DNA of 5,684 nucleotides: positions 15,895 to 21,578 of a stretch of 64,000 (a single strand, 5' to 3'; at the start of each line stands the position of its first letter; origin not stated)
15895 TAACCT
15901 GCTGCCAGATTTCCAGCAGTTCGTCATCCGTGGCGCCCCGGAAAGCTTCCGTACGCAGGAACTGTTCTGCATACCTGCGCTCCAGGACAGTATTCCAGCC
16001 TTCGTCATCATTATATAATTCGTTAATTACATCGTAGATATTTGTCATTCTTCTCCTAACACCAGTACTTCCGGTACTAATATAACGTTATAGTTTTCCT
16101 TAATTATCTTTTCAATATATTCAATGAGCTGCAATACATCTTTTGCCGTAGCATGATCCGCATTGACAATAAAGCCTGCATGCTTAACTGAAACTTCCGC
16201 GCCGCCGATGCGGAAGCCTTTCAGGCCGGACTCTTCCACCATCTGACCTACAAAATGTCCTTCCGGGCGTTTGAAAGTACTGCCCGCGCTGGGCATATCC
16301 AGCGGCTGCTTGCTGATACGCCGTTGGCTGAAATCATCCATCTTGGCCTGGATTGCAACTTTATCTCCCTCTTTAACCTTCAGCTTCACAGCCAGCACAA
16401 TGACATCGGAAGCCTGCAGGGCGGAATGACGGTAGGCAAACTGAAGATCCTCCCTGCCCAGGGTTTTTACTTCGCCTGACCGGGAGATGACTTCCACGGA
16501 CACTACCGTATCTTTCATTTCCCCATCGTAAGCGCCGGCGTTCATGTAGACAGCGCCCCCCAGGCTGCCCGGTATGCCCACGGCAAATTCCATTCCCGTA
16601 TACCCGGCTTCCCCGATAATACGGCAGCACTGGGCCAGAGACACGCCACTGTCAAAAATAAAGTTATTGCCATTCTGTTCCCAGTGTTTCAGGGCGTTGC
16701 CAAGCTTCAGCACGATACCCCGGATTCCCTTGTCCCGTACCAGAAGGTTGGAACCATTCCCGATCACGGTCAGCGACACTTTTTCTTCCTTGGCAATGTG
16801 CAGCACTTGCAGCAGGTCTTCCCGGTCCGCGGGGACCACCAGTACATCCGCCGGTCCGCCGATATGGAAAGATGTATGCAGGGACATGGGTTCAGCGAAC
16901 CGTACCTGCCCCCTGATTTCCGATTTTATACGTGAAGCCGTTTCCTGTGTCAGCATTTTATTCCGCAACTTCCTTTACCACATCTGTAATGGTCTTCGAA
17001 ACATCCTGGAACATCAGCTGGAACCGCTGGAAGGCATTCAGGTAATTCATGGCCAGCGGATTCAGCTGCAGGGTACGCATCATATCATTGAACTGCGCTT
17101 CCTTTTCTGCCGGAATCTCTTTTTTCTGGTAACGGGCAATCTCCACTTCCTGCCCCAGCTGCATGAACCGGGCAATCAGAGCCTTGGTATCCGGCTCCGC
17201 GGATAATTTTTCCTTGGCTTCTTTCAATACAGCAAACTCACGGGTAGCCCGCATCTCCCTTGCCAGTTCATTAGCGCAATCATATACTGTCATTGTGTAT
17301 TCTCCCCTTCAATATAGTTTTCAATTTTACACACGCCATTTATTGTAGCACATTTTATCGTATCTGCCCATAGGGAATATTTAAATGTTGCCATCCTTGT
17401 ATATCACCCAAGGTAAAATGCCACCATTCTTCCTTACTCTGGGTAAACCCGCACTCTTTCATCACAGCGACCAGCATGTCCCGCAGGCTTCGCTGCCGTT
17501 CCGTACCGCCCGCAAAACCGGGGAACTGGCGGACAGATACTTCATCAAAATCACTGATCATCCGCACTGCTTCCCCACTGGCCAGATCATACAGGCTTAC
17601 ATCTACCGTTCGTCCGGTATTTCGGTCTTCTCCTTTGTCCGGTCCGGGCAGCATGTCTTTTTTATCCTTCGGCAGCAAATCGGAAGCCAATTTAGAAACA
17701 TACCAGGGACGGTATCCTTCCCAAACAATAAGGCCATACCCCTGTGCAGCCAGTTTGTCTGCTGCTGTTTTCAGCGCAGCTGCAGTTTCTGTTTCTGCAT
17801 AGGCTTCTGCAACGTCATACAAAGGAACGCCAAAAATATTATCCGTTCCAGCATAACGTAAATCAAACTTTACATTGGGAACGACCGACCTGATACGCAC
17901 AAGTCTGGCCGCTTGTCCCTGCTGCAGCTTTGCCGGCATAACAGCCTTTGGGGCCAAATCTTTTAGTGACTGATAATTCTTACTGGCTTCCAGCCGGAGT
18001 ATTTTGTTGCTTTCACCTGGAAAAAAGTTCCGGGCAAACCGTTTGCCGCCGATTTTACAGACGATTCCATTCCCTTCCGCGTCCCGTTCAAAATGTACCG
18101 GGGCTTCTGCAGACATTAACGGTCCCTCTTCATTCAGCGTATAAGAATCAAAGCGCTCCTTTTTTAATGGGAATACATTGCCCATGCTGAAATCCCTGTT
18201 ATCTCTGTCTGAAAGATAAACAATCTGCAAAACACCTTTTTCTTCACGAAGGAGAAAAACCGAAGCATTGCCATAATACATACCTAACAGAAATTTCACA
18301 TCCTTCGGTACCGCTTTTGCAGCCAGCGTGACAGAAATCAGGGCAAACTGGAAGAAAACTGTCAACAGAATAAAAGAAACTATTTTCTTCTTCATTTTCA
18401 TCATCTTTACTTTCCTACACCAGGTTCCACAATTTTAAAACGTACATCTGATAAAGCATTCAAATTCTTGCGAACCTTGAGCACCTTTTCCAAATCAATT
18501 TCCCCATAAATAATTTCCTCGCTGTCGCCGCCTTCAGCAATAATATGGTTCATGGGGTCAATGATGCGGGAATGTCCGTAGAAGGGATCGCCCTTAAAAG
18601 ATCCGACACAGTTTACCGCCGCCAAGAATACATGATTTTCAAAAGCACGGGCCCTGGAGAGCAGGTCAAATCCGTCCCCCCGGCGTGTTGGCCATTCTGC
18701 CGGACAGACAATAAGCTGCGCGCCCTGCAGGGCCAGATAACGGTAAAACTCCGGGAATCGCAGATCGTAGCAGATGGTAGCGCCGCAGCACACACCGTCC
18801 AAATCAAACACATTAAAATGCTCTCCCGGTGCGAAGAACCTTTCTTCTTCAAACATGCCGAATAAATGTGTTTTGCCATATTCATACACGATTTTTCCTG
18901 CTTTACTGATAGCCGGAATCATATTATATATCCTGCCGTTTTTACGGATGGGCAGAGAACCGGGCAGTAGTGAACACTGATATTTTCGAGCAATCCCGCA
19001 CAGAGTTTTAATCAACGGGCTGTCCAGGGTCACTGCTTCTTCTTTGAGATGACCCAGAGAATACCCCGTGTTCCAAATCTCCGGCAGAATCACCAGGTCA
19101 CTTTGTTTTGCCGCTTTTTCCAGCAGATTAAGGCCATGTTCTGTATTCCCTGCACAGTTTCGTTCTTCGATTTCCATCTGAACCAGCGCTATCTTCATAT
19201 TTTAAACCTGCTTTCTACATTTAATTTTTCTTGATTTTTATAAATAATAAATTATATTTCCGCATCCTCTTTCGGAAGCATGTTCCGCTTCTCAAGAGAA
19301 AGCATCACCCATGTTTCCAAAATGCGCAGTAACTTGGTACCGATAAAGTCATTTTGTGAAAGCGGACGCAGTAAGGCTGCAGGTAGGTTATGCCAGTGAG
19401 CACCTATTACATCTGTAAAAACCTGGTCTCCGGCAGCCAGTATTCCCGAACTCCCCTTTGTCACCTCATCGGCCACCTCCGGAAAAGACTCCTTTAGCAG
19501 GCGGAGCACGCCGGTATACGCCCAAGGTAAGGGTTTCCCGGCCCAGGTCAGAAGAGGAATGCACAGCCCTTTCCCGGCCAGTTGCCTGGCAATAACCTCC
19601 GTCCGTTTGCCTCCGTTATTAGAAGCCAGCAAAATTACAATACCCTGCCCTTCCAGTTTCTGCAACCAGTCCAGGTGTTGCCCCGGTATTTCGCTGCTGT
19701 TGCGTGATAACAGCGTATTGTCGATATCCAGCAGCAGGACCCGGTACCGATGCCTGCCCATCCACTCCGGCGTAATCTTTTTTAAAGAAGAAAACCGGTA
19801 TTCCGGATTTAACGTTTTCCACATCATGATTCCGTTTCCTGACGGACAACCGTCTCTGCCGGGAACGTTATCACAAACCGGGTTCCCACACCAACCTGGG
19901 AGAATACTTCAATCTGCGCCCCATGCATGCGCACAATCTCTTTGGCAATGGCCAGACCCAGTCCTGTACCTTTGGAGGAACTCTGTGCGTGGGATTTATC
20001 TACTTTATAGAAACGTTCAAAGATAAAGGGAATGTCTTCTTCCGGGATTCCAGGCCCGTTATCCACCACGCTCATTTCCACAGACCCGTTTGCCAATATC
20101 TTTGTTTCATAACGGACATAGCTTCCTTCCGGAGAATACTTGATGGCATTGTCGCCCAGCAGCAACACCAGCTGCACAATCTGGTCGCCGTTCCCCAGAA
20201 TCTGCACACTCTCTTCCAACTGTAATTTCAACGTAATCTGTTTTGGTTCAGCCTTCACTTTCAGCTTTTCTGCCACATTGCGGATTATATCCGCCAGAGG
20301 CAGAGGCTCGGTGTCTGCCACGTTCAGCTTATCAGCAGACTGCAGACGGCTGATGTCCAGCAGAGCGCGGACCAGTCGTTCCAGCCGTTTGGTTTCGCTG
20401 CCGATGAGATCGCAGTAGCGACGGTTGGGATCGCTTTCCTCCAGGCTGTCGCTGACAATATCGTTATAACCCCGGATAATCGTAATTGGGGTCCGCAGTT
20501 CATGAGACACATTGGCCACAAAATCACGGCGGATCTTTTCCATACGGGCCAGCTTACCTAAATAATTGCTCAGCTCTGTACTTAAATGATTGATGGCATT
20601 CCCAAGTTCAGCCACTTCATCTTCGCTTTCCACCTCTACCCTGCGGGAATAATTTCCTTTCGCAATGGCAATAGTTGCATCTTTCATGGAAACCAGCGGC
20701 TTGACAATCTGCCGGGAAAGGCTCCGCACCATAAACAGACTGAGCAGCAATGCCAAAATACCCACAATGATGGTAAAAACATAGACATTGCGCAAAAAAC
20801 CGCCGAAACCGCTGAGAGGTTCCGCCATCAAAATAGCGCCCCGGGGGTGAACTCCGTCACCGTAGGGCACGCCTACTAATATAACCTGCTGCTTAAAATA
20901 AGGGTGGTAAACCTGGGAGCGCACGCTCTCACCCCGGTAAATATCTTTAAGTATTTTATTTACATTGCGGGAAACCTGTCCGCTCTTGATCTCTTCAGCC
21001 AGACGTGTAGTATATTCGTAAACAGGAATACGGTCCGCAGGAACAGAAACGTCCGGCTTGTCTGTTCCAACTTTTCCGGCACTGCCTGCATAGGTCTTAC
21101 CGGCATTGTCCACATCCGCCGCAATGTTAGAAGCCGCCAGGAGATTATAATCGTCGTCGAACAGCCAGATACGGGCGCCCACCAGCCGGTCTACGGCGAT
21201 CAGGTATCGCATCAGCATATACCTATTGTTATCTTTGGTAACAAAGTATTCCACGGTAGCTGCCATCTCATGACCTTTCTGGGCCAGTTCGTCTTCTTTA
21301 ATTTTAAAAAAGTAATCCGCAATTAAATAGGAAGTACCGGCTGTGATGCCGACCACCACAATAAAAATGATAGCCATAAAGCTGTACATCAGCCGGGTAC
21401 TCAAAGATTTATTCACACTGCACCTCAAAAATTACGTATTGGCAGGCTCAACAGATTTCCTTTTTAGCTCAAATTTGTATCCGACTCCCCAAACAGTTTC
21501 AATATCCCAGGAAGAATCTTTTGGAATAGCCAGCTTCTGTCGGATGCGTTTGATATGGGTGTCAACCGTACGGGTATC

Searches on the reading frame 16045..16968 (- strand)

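Call 76: search_protein_families(library=pfam, proteins=[window:16045-16968:-], max_evalue=0.000001)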
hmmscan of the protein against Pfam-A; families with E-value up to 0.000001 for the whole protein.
window:16045-16968:- (307 aa): 2 families
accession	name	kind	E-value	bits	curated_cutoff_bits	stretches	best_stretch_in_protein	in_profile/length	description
PF02873.21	MurB_C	-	6.6e-34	116.5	27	1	206-303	2-98/99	UDP-N-acetylenolpyruvoylglucosamine reductase, C-terminal domain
PF01565.28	FAD_binding_4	-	5e-23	81.8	26.4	1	41-170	2-138/139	FAD binding domain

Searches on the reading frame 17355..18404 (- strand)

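Call 76: search_protein_families(library=pfam, proteins=[window:17355-18404:-], max_evalue=0.000001)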
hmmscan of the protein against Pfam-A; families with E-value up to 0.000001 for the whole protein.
window:17355-18404:- (349 aa): 1 family
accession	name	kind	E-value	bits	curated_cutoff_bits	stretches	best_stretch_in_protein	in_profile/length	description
PF01427.22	Peptidase_M15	-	6.7e-27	95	27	1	165-335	2-187/199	D-ala-D-ala dipeptidase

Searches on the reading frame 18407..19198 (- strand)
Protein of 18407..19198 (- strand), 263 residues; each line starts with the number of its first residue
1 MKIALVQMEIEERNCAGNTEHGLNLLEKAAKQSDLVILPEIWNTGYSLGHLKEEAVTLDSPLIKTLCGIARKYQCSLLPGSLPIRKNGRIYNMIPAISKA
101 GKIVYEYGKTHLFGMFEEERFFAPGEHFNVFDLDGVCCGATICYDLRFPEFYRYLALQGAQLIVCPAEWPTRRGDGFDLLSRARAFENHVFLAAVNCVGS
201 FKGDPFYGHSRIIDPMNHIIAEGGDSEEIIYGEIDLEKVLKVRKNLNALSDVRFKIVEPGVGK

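Call 76: search_protein_families(library=pfam, proteins=[window:18407-19198:-], max_evalue=0.000001)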
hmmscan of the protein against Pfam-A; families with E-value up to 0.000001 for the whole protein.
window:18407-19198:- (263 aa): 1 family
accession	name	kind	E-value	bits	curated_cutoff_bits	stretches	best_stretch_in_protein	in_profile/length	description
PF00795.27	CN_hydrolase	-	7.4e-52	176.7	23.2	1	2-243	1-255/256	Carbon-nitrogen hydrolase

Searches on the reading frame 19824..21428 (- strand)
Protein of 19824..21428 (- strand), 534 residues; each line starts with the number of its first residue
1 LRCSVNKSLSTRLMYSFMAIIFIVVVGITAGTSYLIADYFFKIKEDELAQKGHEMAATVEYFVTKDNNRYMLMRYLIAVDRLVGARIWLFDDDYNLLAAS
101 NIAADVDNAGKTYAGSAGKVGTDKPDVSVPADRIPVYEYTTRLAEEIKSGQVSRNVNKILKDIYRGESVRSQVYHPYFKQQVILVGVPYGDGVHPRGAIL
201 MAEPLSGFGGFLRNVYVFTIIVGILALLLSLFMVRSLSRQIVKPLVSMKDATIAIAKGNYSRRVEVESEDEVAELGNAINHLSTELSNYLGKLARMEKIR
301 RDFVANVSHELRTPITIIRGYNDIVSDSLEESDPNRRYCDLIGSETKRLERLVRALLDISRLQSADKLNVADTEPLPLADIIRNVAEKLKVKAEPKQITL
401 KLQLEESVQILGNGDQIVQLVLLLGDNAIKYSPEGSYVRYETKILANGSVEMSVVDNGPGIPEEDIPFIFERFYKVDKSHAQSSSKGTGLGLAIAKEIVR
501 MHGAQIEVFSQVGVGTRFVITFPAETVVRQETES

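Call 76: search_protein_families(library=pfam, proteins=[window:19824-21428:-], max_evalue=0.000001)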
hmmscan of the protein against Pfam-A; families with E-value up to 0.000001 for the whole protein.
window:19824-21428:- (534 aa): 3 families
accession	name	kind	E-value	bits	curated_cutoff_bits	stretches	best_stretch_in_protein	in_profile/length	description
PF02518.31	HATPase_c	-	2.6e-26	92.7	26.4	1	413-525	2-110/111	Histidine kinase-, DNA gyrase B-, and HSP90-like ATPase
PF00512.31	HisKA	-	1.8e-17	63.6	26.9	1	300-364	2-65/66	His Kinase A (phospho-acceptor) domain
PF00672.30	HAMP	-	5.7e-14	52.6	25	1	237-287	2-52/53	HAMP domain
